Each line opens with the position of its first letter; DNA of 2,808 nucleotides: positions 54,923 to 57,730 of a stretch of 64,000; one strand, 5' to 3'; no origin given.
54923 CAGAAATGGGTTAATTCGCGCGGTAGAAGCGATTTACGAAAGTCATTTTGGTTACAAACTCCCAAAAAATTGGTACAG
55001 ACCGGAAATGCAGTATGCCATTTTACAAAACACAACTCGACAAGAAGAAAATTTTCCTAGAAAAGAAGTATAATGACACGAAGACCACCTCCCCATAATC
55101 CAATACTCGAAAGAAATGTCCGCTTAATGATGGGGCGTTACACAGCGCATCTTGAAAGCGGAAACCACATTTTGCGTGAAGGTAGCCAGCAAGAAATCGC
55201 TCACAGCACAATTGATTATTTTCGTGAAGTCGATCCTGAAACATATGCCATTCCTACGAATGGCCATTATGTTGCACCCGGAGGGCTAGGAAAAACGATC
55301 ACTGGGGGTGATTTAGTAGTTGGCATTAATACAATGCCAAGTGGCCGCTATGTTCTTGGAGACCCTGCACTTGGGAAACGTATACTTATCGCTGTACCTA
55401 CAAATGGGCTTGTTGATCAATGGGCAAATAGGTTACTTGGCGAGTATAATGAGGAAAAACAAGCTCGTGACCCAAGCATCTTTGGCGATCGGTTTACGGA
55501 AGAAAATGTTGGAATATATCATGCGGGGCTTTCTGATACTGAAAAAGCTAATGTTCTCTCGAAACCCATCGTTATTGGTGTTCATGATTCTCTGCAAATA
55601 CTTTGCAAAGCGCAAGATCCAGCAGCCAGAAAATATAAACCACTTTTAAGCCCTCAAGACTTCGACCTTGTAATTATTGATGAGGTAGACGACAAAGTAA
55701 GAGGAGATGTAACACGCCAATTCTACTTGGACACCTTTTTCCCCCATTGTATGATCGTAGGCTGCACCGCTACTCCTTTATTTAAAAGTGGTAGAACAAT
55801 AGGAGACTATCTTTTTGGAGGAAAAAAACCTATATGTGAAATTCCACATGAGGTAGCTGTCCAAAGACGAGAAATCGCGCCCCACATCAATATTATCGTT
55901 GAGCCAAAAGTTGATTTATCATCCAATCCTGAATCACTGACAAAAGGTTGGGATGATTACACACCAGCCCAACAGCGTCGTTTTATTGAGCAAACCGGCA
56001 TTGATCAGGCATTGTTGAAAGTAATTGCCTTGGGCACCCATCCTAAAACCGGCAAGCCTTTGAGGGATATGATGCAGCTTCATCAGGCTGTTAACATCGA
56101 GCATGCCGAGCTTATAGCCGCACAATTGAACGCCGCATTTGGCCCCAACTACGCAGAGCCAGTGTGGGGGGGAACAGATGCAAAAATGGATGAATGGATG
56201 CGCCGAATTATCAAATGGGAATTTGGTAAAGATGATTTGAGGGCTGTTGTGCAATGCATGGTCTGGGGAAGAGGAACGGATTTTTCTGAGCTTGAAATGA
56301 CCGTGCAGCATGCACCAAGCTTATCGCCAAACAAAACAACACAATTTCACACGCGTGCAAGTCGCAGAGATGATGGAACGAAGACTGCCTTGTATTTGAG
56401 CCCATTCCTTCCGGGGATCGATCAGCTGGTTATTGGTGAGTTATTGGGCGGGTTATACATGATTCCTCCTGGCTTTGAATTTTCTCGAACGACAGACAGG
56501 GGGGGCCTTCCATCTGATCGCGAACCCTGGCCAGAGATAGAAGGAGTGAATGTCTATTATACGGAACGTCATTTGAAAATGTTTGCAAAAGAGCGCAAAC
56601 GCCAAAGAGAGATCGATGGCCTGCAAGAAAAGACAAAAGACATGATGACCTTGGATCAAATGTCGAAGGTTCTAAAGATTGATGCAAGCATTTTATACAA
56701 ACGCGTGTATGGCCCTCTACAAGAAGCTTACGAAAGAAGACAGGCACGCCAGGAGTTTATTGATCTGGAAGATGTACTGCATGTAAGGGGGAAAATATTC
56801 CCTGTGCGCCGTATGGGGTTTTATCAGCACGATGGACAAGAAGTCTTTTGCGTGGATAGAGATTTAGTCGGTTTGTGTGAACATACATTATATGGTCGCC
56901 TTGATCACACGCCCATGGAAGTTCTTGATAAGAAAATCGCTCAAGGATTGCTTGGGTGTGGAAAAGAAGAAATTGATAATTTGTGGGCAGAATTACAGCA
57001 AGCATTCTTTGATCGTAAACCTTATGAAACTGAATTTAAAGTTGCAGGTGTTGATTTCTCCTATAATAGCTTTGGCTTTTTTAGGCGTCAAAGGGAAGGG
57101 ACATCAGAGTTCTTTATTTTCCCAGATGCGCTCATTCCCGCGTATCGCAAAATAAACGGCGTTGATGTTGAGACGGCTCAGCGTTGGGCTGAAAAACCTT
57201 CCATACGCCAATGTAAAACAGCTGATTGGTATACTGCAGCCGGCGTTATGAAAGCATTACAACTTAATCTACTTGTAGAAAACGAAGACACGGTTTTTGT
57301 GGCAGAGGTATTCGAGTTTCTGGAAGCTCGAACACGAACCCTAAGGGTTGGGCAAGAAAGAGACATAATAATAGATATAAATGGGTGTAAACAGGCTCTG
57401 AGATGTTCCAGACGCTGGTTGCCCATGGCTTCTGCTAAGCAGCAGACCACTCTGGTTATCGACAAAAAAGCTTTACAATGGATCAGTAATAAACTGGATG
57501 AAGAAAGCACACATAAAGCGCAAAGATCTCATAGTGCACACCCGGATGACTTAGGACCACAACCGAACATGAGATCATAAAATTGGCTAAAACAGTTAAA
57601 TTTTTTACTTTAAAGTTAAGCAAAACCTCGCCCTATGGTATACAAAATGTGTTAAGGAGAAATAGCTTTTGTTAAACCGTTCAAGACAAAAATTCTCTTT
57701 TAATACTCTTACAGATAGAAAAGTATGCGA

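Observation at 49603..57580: Excisionase-type HTH, orphan 1,629-aa protein and translationally coupled SF2 helicase: candidate uncharacterised mobile-island system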

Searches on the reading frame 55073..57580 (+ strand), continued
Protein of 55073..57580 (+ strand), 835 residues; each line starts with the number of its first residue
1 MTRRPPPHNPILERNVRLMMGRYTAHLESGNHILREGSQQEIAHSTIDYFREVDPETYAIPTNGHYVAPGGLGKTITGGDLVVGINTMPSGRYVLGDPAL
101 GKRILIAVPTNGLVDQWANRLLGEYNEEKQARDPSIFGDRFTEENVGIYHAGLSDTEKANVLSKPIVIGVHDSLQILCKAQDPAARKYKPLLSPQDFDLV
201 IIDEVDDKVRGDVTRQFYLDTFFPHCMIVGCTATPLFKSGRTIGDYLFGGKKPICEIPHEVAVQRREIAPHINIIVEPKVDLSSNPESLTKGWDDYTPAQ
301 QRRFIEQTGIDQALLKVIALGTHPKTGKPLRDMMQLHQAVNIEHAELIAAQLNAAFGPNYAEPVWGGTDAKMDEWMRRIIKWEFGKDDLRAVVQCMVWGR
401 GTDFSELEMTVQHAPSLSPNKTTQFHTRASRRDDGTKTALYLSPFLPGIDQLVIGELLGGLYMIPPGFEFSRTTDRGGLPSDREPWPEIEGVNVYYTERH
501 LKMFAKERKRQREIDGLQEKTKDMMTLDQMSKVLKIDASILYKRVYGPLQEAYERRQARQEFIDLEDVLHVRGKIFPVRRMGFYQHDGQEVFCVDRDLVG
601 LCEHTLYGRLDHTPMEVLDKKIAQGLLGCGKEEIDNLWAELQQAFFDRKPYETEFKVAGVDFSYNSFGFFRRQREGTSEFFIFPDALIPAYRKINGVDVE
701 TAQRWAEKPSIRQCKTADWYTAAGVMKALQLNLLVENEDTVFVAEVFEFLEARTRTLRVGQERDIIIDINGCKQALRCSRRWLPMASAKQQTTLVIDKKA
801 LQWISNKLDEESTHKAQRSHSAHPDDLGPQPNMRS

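Call 91: search_protein_families(library=pfam, proteins=[L002:4958-5167:-, L005:4444-4674:+, L006:3187-3474:+, L006:3704-4066:-, L003:15194-17674:-, L012:8501-9445:-, L013:5476-6153:-], max_evalue=0.01)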
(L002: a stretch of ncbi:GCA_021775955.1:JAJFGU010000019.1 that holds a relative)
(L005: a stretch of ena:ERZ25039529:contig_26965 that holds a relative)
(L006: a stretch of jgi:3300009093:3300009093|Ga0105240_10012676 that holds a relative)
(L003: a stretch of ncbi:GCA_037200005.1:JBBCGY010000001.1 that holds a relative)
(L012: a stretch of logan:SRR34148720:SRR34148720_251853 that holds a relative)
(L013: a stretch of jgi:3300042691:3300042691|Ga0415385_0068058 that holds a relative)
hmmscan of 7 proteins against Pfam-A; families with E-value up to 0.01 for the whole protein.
L002:4958-5167:- (69 aa): 0 families

L005:4444-4674:+ (76 aa): 0 families

L006:3187-3474:+ (95 aa): 0 families

L006:3704-4066:- (120 aa): 0 families

L003:15194-17674:- (826 aa): 0 families

L012:8501-9445:- (314 aa): 1 family
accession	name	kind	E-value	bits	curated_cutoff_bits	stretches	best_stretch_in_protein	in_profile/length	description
PF11154.13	DUF2934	-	0.0091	16.1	22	0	221-231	12-22/37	Protein of unknown function (DUF2934)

L013:5476-6153:- (225 aa): 0 families

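Call 92: search_protein_families(library=padloc, proteins=[L003:15194-17674:-, L002:12682-17736:-, L012:8501-9445:-, L013:5476-6153:-], max_evalue=0.001)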
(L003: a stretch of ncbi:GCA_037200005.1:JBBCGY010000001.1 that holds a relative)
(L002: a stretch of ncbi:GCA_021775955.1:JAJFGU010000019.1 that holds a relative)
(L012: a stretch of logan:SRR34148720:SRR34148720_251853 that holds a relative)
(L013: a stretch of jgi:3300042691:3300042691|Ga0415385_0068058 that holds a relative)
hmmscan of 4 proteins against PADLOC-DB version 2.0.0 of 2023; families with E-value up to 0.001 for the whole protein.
L003:15194-17674:- (826 aa): 0 families

L002:12682-17736:- (1684 aa): 1 family
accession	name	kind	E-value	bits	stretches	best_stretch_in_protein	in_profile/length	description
PDLC02169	Avs4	-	2.9e-195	649.3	1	275-1674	165-1568/1570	-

L012:8501-9445:- (314 aa): 0 families

L013:5476-6153:- (225 aa): 0 families

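Call 100: search_protein_families(library=pfam, alignment_id=A2, max_evalue=0.05)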
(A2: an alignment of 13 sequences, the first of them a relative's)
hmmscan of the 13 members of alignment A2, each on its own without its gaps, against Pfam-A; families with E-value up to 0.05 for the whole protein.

A. member 1, P0002 (835 aa): 2 families
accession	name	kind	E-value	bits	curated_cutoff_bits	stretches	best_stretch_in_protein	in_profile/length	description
PF04851.21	ResIII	-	2.7e-07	31.1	22.5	1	39-235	8-162/164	Type III restriction enzyme, res subunit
PF13086.12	AAA_11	-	0.0079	16.4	27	0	69-136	25-86/257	AAA domain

B. families by the number of members that match (of 13 scanned): 5 families
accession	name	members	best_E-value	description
PF04851.21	ResIII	11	4.8e-08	Type III restriction enzyme, res subunit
PF00271.37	Helicase_C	10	7.6e-06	Helicase conserved C-terminal domain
PF00270.35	DEAD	6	0.00013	DEAD/DEAH box helicase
PF18766.7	SWI2_SNF2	3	0.0031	SWI2/SNF2 ATPase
PF13086.12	AAA_11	2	8.2e-05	AAA domain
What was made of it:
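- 55187..56407 (+): Helicase SF2 motor core (residues ~39-445) with intact motifs I, II, III and VI. Helicase_C in 10 of 13 relatives (call 100).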

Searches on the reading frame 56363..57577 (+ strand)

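Call 70: search_protein_families(library=pfam, proteins=[window:56363-57577:+], max_evalue=1)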
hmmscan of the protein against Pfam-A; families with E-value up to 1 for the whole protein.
window:56363-57577:+ (405 aa): 1 family
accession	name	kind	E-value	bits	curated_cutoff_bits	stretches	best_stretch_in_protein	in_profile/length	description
PF08859.16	DGC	-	0.23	12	27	1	326-383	43-99/106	DGC domain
